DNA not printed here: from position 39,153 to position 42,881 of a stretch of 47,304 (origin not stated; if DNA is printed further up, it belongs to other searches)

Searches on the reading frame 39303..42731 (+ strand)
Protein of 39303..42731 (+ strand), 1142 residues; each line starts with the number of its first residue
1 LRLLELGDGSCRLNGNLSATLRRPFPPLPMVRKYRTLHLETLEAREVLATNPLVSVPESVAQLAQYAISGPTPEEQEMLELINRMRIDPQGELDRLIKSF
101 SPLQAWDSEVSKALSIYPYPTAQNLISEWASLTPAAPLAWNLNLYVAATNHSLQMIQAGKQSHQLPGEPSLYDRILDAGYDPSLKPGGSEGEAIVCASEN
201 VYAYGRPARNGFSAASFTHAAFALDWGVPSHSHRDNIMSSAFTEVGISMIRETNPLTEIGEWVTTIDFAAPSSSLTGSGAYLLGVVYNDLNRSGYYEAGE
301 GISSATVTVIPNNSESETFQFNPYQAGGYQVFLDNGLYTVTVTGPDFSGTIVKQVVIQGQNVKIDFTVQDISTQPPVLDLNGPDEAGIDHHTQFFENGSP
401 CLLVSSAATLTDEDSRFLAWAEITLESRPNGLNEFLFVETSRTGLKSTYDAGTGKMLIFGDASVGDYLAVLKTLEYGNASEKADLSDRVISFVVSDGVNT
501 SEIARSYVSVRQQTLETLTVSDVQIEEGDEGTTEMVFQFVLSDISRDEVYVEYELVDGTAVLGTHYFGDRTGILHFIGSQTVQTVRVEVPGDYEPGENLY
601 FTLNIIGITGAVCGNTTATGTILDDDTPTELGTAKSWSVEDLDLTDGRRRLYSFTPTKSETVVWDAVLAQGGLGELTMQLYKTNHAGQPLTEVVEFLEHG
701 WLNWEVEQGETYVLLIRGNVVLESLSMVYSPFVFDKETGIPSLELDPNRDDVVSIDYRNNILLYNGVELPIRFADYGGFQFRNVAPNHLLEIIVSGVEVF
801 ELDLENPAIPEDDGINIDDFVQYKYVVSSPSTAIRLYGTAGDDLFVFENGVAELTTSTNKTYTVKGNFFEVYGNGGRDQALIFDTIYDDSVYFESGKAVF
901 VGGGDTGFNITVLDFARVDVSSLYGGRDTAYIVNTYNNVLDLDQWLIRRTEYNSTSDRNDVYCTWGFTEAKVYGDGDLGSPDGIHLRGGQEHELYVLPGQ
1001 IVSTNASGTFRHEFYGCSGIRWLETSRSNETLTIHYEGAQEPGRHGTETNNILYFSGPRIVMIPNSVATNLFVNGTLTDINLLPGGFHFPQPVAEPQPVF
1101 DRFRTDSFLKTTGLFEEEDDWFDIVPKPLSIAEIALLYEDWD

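Call 46: search_protein_families(library=pfam, proteins=[window:39303-42731:+], max_evalue=0.001)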
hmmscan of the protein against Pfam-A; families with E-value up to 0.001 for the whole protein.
window:39303-42731:+ (1142 aa): 3 families
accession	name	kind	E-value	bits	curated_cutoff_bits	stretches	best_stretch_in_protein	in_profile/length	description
PF00188.32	CAP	-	2.5e-08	35.2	21.1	1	82-254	4-107/117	Cysteine-rich secretory protein family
PF03160.20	Calx-beta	-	1.3e-05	25.6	27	1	528-626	17-119/119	Calx-beta domain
PF13620.12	CarboxypepD_reg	-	0.00012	22.8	32.3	1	297-368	9-81/82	Carboxypeptidase regulatory-like domain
